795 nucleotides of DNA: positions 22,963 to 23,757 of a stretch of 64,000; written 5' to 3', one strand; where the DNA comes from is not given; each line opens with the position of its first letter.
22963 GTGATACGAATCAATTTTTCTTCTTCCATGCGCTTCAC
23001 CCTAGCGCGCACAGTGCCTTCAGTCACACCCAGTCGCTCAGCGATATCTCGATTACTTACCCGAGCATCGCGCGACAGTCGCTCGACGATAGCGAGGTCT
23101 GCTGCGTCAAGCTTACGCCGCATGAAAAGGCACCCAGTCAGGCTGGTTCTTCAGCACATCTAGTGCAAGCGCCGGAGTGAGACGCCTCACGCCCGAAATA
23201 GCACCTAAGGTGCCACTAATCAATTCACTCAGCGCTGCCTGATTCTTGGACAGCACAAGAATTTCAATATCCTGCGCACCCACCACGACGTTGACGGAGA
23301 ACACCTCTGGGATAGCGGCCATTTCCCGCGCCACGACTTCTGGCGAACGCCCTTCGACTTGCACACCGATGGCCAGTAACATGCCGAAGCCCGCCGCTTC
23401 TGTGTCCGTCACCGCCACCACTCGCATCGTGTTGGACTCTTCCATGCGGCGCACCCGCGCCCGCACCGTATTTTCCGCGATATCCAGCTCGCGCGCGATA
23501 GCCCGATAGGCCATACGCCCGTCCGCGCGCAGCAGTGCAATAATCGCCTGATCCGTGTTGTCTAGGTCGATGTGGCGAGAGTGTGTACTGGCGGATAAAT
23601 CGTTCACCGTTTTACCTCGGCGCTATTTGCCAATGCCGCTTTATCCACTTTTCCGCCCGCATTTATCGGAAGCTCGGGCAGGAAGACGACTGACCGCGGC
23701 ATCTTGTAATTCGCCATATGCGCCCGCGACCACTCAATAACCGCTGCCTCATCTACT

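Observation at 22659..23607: Two overlapping Lrp/AsnC regulators embedded inside the steroid-ring operon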

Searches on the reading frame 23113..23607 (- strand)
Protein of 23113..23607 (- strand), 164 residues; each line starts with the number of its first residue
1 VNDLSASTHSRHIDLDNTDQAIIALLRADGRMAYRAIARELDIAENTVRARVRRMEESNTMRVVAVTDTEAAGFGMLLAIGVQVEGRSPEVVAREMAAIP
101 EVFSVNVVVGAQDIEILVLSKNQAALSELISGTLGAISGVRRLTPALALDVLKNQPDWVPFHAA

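Call 4: search_protein_families(library=pfam, proteins=[window:23113-23607:-])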
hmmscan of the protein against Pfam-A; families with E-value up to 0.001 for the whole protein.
window:23113-23607:- (164 aa): 9 families
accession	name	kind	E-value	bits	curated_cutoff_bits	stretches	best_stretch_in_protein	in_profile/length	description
PF13404.12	HTH_AsnC-type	-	3.7e-13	49.5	27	1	15-56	1-42/42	AsnC-type helix-turn-helix domain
PF13412.12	HTH_24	-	9.9e-12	44.7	21.9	1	15-58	1-44/48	Winged helix-turn-helix DNA-binding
PF01037.27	AsnC_trans_reg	-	9.7e-10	38.6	25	1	80-149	1-71/73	Lrp/AsnC ligand binding domain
PF22482.2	AsnC_trans_reg_3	-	1.3e-05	25.7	24.4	1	90-157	25-91/95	PF0864 C-terminal dimeric alpha+beta barrel domain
PF12840.13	HTH_20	-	0.00015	22.1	27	1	21-59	8-46/51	Helix-turn-helix domain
PF13384.12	HTH_23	-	0.00016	21.8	24.6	1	20-57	7-43/50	Homeodomain-like domain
PF08281.18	Sigma70_r4_2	-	0.0003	20.8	25.7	1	25-54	20-49/54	Sigma-70, region 4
PF24034.1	DUF7343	-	0.00034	20.9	27.6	1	16-62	3-49/62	Domain of unknown function (DUF7343)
PF22451.2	NirdL-like_HTH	-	0.00079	19.4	27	0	34-62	19-47/47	Siroheme decarboxylase NirDL-like HTH domain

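Call 9: find_homologous_proteins(query=window:23113-23607:-)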
Query window:23113-23607:- (164 aa): 891 proteins with E <= 0.001 among 1231 candidates; the best 120 are listed.
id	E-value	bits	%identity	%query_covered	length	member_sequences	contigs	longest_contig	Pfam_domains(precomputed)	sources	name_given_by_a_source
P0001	8.7e-96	335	100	100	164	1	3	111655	PF13412.13,PF22482.3,PF01037.29,PF13404.13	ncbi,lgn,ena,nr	ncbi:MAG: Lrp/AsnC family transcriptional regulator [Halioglobus sp.]|nr:Lrp/AsnC family transcripti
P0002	1.2e-89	315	93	100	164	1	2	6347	PF13412.13,PF22482.3,PF01037.29,PF13404.13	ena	-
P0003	1.4e-88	312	93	100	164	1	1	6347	PF13412.13,PF22482.3,PF01037.29,PF13404.13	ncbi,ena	-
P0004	7.8e-87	306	92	100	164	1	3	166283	PF12840.14,PF13412.13,PF22482.3,PF01037.29,PF13404.13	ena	-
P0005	1.7e-86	305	91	100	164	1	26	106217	PF12840.14,PF13412.13,PF22482.3,PF01037.29,PF13404.13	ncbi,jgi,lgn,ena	-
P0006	2.1e-86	305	91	100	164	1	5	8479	PF12840.14,PF13412.13,PF22482.3,PF01037.29,PF13404.13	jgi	jgi:DNA-binding Lrp family transcriptional regulator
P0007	2.4e-86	305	91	100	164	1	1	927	PF12840.14,PF13412.13,PF22482.3,PF01037.29,PF13404.13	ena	-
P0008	3.5e-86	304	91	99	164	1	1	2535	PF12840.14,PF13412.13,PF22482.3,PF01037.29,PF13404.13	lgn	-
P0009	4.6e-86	304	91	100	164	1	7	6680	PF12840.14,PF13412.13,PF22482.3,PF01037.29,PF13404.13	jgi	-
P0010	4.7e-86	304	91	100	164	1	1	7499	PF12840.14,PF13412.13,PF22482.3,PF01037.29,PF13404.13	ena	-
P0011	1.8e-85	302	91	100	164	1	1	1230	PF12840.14,PF13412.13,PF22482.3,PF01037.29,PF13404.13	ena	-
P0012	3.9e-85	301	91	100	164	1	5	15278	PF12840.14,PF13412.13,PF22482.3,PF01037.29,PF13404.13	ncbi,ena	-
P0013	7.9e-85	300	91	99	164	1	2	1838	PF12840.14,PF13412.13,PF22482.3,PF01037.29,PF13404.13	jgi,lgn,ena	-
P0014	1.7e-84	299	90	100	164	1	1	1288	PF12840.14,PF13412.13,PF22482.3,PF01037.29,PF13404.13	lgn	-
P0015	1.9e-83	295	88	100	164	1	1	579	PF12840.14,PF13412.13,PF22482.3,PF01037.29,PF13404.13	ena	-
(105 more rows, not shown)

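Call 13: search_dna_similar(query=window:23113-23607:-, collection=plasmids, mode=protein, max_rows=30)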
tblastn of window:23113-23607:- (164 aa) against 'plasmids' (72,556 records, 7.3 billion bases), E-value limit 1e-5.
Records with a match: 417; places in all: 511; records where one place covers at least 80% of the query: 323.
Best place of each record, by identity: <60% 417.
By first word of the organism name: Ralstonia 131; Sinorhizobium 60; Pseudosulfitobacter 41; Azospirillum 24; Leisingera 19; Sphingobium 15; Streptomyces 10; Ensifer 10; Cereibacter 8; Shinella 7; and 45 more.
By predicted mobility (MOB-suite, as given by PLSDB): non-mobilizable 229; mobilizable 163; conjugative 25.
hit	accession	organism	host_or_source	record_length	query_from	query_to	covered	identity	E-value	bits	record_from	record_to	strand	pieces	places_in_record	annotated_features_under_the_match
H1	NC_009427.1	Novosphingobium aromaticivorans DSM 12444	-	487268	15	164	91%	46.0%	3e-30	121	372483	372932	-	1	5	Lrp/AsnC family transcriptional regulator (x2)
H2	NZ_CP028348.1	Novosphingobium sp. THN1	cell culture,surface water of Lake Taihu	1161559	5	160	95%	42.9%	2e-31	125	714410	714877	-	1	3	record has no annotation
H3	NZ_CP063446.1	Novosphingobium sp. ES2-1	mixed culture,activated sludge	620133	10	160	92%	44.4%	1e-30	123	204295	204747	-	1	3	Lrp/AsnC family transcriptional regulator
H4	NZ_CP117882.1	Novosphingobium sp. KACC 22771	Single cell,soil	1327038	6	163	96%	38.6%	3e-30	121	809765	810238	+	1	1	none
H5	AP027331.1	Sphingobium sp. TomTYG65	-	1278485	15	161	90%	40.1%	7e-28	115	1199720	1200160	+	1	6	transcriptional regulator | AsnC family transcriptional regulator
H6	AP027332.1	Sphingobium sp. TomTYG65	-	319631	15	161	90%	40.1%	1e-27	114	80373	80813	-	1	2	hypothetical protein (x2)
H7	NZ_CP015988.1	Sphingobium sp. EP60837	cell culture,soil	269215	15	161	90%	39.5%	9e-28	114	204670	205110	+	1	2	Lrp/AsnC family transcriptional regulator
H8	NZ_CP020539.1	Sphingobium herbicidovorans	cell culture,soil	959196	15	161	90%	39.5%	7e-27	112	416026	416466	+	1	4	Lrp/AsnC family transcriptional regulator (x2)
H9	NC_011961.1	Thermomicrobium roseum DSM 5159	-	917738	5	158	94%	37.7%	6e-16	81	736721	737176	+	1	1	Lrp/AsnC family transcriptional regulator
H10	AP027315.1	Sphingobium sp. TomMM15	-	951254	15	161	90%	38.8%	1e-27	114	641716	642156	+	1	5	AsnC family transcriptional regulator (x2)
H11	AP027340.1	Sphingobium sp. TomTYG73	-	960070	15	161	90%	38.8%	1e-27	114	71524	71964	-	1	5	AsnC family transcriptional regulator (x2)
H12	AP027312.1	Sphingobium sp. TomMM7A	-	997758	15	161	90%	38.8%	1e-27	114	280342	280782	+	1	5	AsnC family transcriptional regulator (x2)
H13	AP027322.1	Sphingobium sp. TomTYG43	-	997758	15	161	90%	38.8%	1e-27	114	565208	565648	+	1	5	AsnC family transcriptional regulator (x2)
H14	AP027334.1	Sphingobium sp. TomTYG71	-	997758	15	161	90%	38.8%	1e-27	114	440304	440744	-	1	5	AsnC family transcriptional regulator (x2)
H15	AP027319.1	Sphingobium sp. TomTYG42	-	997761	15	161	90%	38.8%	1e-27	114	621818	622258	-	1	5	AsnC family transcriptional regulator (x2)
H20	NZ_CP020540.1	Sphingobium herbicidovorans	cell culture,soil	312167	15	161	90%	38.8%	2e-26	110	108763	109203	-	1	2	Lrp/AsnC family transcriptional regulator (x2)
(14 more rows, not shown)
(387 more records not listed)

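Call 14: get_annotated_region(hit=H1, flank=9000)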
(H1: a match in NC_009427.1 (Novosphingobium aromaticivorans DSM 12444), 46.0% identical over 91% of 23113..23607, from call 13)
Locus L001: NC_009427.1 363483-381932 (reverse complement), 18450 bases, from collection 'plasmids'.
description: Novosphingobium aromaticivorans DSM 12444 plasmid pNL2, complete sequence
organism: Novosphingobium aromaticivorans DSM 12444 (NCBI taxid 279238)
taxonomy: Bacteria; Pseudomonadota; Alphaproteobacteria; Sphingomonadales; Sphingomonadaceae; Novosphingobium; Novosphingobium aromaticivorans; Novosphingobium aromaticivorans DSM 12444
host: -; source: -; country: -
typing (MOB-suite, as given by PLSDB): non-mobilizable; replicon rep_cluster_531,rep_cluster_545
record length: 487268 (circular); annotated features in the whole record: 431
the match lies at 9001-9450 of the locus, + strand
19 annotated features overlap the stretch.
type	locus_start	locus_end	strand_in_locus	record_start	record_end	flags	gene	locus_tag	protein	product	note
CDS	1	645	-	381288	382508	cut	-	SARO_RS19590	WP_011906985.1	dihydrolipoamide acetyltransferase family protein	GO:0006096 - glycolytic process [Evidence IEA]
CDS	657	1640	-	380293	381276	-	-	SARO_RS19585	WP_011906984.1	transketolase C-terminal domain-containing protein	-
CDS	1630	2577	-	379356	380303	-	-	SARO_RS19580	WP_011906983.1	thiamine pyrophosphate-dependent dehydrogenase E1 component subunit alpha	-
CDS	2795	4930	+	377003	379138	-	-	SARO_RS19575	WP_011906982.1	FAD-dependent oxidoreductase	-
CDS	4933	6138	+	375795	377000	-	-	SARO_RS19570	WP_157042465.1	MFS transporter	-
CDS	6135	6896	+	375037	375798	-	-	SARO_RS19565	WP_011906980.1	SDR family NAD(P)-dependent oxidoreductase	-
CDS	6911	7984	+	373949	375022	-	-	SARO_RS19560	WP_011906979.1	DUF1214 domain-containing protein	-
CDS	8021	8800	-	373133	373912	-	-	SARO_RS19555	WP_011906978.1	SDR family oxidoreductase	-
CDS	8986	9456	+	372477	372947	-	-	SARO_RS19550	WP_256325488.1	Lrp/AsnC family transcriptional regulator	-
CDS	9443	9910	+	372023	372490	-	-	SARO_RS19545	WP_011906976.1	Lrp/AsnC family transcriptional regulator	-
CDS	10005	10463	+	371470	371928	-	-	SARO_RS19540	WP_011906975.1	nuclear transport factor 2 family protein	-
CDS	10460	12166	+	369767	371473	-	-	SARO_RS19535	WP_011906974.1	FAD-binding protein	-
CDS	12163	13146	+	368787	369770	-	-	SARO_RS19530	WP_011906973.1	SDR family oxidoreductase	-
CDS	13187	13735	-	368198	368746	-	-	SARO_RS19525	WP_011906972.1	nuclear transport factor 2 family protein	-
CDS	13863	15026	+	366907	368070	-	-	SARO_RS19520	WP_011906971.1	sulfotransferase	-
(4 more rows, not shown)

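Call 15: get_annotated_region(hit=H3, flank=9000)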
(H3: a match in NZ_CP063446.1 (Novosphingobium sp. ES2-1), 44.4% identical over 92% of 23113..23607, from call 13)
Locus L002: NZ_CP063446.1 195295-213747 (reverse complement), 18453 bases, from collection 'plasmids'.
description: Novosphingobium sp. ES2-1 plasmid p1, complete sequence
organism: Novosphingobium sp. ES2-1 (NCBI taxid 2780074)
taxonomy: Bacteria; Pseudomonadota; Alphaproteobacteria; Sphingomonadales; Sphingomonadaceae; Novosphingobium; Novosphingobium sp. ES2-1
host: -; source: mixed culture,activated sludge; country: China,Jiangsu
typing (MOB-suite, as given by PLSDB): non-mobilizable
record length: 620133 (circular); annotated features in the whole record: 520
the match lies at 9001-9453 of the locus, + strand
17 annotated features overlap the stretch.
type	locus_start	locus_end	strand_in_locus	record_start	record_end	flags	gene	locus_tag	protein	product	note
CDS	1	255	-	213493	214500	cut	-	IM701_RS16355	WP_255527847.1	PepSY-associated TM helix domain-containing protein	-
CDS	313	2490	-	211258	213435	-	-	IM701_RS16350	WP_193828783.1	TonB-dependent receptor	GO:0015891 - siderophore transport [Evidence IEA]; GO:0055085 - transmembrane transport [Evidence IEA]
CDS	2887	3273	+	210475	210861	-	-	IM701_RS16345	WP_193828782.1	hypothetical protein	-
CDS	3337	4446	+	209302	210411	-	-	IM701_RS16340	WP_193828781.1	efflux RND transporter periplasmic adaptor subunit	GO:0006810 - transport [Evidence IEA]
CDS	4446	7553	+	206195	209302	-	-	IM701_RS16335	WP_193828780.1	CusA/CzcA family heavy metal efflux RND transporter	-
CDS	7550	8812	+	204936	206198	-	-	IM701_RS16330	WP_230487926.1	TolC family protein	GO:0055085 - transmembrane transport [Evidence IEA]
CDS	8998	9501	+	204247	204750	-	-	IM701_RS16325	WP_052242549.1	Lrp/AsnC family transcriptional regulator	-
CDS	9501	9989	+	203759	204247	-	-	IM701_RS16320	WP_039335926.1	Lrp/AsnC family transcriptional regulator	-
CDS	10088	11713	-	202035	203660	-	-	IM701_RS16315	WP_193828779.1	AMP-binding protein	-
CDS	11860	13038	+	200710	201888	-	-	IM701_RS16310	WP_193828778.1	SRPBCC family protein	GO:0044237 - cellular metabolic process [Evidence IEA]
CDS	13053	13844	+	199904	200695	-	-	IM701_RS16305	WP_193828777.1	TIM barrel protein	-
CDS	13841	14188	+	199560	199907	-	-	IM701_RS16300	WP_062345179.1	EthD domain-containing protein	-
CDS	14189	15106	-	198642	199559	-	-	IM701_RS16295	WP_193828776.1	NAD(P)/FAD-dependent oxidoreductase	-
CDS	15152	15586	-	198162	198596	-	-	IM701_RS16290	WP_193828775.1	nuclear transport factor 2 family protein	-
CDS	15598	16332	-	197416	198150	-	-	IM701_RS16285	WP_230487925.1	SDR family oxidoreductase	-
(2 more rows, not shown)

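Call 22: find_related_loci(query=A1, collection=genome_contigs, flank=8000)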
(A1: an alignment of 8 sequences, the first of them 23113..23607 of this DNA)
Query A1 (164 aa) in genome_contigs; peptide patterns used: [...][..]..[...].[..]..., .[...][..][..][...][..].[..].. (x = any residue, [..] = any of these).
395 stretches matched a pattern; 220 encode a relative of the query (tblastn E <= 1e-3); the best 80 are kept; 80 distinct loci.
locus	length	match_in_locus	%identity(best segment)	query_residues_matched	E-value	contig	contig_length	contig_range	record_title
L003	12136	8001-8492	91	1-164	2e-96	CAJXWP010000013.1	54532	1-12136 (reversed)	MAG TPA_asm: uncultured Haliea sp. isolate SRR5620817_bin.66_MetaBAT_v2.12.1_MAG genome assembly, contig: NODE_299_lengt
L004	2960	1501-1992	91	1-164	2e-98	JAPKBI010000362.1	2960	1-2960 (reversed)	MAG: Halioglobus sp. isolate ANT-34 NODE_31365_length_2960_cov_25.331153, whole genome shotgun sequence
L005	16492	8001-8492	90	1-164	1e-94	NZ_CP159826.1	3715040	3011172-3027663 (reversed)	Halioglobus sp. Uisw_031 chromosome, complete genome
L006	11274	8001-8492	90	1-164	3e-94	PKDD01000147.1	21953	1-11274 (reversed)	MAG: Haliea sp. isolate Gammapro6 c_000000000772, whole genome shotgun sequence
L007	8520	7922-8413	87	1-164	1e-90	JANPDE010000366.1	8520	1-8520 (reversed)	MAG: Haliea sp. isolate VAR_78_metabat_419 VAR_78_k141_779871, whole genome shotgun sequence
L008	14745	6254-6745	86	1-164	1e-89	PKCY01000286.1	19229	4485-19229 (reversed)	MAG: Haliea sp. isolate Gammapro11 c_000000001003, whole genome shotgun sequence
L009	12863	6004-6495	85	1-164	3e-89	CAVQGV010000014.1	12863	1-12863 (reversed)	MAG: uncultured Gammaproteobacteria bacterium isolate MFD09848.bin.2.30 genome assembly, contig: contig_32802, whole gen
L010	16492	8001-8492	85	1-164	4e-89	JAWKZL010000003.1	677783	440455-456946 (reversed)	MAG: Halioglobus sp. isolate BC1.115 BC1.115.fa-3, whole genome shotgun sequence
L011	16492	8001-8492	85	1-164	8e-89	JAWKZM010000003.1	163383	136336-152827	MAG: Halioglobus sp. isolate BC3.43 BC3.43.fa-3, whole genome shotgun sequence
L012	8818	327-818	86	1-164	2e-88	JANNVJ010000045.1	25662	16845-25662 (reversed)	MAG: Haliea sp. isolate VAR_34_metabat_506 VAR_34_k141_2616311, whole genome shotgun sequence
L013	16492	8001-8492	85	1-164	2e-88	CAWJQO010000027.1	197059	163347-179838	MAG: uncultured Gammaproteobacteria bacterium isolate MFD03899.bin.2.89 genome assembly, contig: contig_6375, whole geno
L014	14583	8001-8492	85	1-164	5e-88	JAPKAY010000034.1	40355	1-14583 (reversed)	MAG: Halioglobus sp. isolate ANT-24 NODE_454_length_40355_cov_6.527047, whole genome shotgun sequence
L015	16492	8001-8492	84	1-164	1e-87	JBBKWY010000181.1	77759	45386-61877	MAG: Halioglobus sp. isolate metabat_bins.23 k119_1093317, whole genome shotgun sequence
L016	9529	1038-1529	84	1-164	1e-87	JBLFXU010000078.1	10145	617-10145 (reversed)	MAG: Bacteroidia bacterium isolate 3300053784_68 Ga0535638_0009784, whole genome shotgun sequence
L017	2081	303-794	85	1-164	3e-91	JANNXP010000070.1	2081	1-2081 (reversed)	MAG: Haliea sp. isolate VAR_34_metabat_169 VAR_34_k141_1830929, whole genome shotgun sequence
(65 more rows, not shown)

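Call 35: get_annotated_region(hit=H8, flank=12000)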
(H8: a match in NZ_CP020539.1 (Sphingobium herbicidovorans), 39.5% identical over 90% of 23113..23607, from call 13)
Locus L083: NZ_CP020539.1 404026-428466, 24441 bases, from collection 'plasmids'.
description: Sphingobium herbicidovorans strain MH plasmid pMSHV, complete sequence
organism: Sphingobium herbicidovorans (NCBI taxid 76947)
taxonomy: Bacteria; Pseudomonadota; Alphaproteobacteria; Sphingomonadales; Sphingomonadaceae; Sphingobium; Sphingobium herbicidovorans
host: -; source: cell culture,soil; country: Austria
typing (MOB-suite, as given by PLSDB): conjugative; replicon rep_cluster_545; relaxase MOBP; mating-pair formation MPF_T
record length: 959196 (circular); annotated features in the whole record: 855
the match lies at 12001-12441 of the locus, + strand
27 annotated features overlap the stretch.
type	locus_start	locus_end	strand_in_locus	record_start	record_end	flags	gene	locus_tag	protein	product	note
CDS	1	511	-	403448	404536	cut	-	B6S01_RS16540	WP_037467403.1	nitronate monooxygenase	-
CDS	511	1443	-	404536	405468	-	-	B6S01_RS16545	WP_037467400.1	enoyl-CoA hydratase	-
CDS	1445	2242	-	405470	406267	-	-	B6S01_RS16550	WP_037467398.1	ketoacid CoA transferase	-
CDS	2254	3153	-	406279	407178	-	-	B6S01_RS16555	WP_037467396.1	CoA-transferase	-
CDS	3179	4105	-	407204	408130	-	-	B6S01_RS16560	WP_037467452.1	VOC family protein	-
CDS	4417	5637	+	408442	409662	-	-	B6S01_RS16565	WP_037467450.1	acyl-CoA dehydrogenase family protein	-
CDS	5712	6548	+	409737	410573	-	-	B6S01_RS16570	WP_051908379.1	alpha/beta hydrolase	-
CDS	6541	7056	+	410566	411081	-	-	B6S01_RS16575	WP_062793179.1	flavin reductase family protein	-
CDS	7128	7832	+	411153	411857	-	-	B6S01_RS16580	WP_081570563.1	fumarylacetoacetate hydrolase family protein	-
CDS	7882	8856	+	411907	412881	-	-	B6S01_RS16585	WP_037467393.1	acetaldehyde dehydrogenase (acetylating)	-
CDS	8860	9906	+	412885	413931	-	dmpG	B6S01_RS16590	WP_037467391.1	4-hydroxy-2-oxovalerate aldolase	-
CDS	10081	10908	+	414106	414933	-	-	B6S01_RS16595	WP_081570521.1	sugar phosphate isomerase/epimerase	-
CDS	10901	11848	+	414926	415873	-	-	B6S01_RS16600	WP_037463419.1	alpha/beta hydrolase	-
CDS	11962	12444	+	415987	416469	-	-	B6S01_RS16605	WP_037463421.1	Lrp/AsnC family transcriptional regulator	-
CDS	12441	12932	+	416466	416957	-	-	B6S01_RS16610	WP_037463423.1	Lrp/AsnC family transcriptional regulator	-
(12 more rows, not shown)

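Call 36: get_annotated_region(hit=H20, flank=12000)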
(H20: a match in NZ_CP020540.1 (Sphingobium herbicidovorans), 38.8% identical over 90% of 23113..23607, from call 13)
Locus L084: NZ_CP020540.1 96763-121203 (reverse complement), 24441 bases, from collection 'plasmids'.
description: Sphingobium herbicidovorans strain MH plasmid pSHV1, complete sequence
organism: Sphingobium herbicidovorans (NCBI taxid 76947)
taxonomy: Bacteria; Pseudomonadota; Alphaproteobacteria; Sphingomonadales; Sphingomonadaceae; Sphingobium; Sphingobium herbicidovorans
host: -; source: cell culture,soil; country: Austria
typing (MOB-suite, as given by PLSDB): conjugative; replicon rep_cluster_647; relaxase MOBF; mating-pair formation MPF_F
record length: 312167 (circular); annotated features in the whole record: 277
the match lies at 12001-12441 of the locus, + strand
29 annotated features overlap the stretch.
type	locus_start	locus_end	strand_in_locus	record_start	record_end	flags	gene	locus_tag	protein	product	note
CDS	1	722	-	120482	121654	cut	-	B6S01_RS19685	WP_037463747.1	acyl-CoA dehydrogenase family protein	-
CDS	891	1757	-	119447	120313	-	-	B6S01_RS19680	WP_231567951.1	aldolase/citrate lyase family protein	-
CDS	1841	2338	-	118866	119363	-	-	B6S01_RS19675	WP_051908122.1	MaoC family dehydratase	-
CDS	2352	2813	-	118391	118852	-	-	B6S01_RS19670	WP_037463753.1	MaoC family dehydratase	-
CDS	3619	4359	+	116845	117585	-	-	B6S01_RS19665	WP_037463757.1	dienelactone hydrolase family protein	-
CDS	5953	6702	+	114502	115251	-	-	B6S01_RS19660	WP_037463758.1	electron transfer flavoprotein subunit beta/FixA family protein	-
CDS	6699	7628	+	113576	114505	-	-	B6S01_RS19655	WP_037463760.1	electron transfer flavoprotein subunit alpha/FixB family protein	-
CDS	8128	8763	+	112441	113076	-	-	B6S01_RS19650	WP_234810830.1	transposase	GO:0006313 - DNA transposition [Evidence IEA]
CDS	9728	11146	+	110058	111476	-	-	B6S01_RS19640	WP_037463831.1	ISNCY family transposase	-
CDS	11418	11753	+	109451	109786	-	-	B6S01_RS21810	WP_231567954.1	helix-turn-helix domain-containing protein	-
CDS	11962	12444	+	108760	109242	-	-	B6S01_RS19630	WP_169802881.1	Lrp/AsnC family transcriptional regulator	-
CDS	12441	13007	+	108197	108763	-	-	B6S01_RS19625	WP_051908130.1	Lrp/AsnC family transcriptional regulator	-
CDS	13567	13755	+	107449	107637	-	-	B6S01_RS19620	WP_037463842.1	DUF3606 domain-containing protein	-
CDS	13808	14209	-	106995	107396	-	-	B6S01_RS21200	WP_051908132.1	hypothetical protein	-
CDS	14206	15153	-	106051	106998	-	-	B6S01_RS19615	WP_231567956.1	GGDEF domain-containing protein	-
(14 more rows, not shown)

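Call 42: search_solved_structures(query=window:23113-23607:-, max_evalue=0.00001)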
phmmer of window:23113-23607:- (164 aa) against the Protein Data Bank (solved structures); distinct sequences matched with E-value up to 0.00001: 11.
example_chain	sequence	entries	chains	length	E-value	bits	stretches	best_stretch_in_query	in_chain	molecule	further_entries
7fby_A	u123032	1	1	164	8.8e-22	80.8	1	8-149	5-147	Transcriptional regulatory protein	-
9w4v_A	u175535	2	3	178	1.1e-21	80.5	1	8-148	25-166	Uncharacterized HTH-type transcriptional regulator PH0140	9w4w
1ri7_A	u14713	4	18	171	4.2e-17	65.6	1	9-148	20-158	Putative transcriptional regulator | Putative HTH-type transcriptional regulator PH1519 | Uncharacterized HTH-type transcriptional regulator PH1519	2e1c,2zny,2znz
2cyy_A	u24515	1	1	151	9.6e-17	64.5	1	13-149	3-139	Putative HTH-type transcriptional regulator PH1519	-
1i1g_A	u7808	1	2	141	6.1e-12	48.9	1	15-153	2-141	TRANSCRIPTIONAL REGULATOR LRPA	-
8q90_A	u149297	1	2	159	5.6e-10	42.6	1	9-117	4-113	AsnC family transcriptional regulator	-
4pcq_A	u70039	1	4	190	1.7e-07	34.5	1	7-148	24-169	Possible transcriptional regulatory protein (Probably Lrp/AsnC-family)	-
2efo_A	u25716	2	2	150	3e-06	30.5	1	16-160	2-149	150aa long hypothetical transcriptional regulator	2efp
2efq_A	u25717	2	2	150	5.6e-06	29.6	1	16-160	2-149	150aa long hypothetical transcriptional regulator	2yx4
2e7w_A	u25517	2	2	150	5.6e-06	29.6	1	16-160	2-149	150aa long hypothetical transcriptional regulator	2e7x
2pmh_A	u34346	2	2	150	5.6e-06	29.6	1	16-160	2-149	150aa long hypothetical transcriptional regulator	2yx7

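Call 79: search_protein_representatives(protein=window:23113-23607:-)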
Query: 164 residues. Proteins with E-value up to 0.001 (for the whole library): 6017; up to 1e-10: 1461; up to 1e-30: 83. The best 150 are listed.
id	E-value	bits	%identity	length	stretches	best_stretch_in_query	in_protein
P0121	5.6e-65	233.8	44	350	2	13-162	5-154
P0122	8.1e-58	210.6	64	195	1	12-163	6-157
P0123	4.4e-53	195.3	76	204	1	1-136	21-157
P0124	2.5e-49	183.1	37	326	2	8-161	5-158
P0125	3.1e-49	182.8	38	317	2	13-160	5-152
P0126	2.0e-46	173.7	38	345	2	4-152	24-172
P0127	4.6e-45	169.3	40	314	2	11-159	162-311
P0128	9.3e-45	168.3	38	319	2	13-158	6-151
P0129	1.0e-43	165.0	36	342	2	10-158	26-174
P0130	1.1e-43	164.8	38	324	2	6-153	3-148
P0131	2.3e-43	163.8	37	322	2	15-161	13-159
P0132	3.5e-43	163.2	56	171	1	14-161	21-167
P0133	5.1e-43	162.7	73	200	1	9-121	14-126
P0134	2.7e-42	160.3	37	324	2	14-161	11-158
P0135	6.8e-42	159.0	36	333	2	12-161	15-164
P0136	4.2e-41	156.5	35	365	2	14-158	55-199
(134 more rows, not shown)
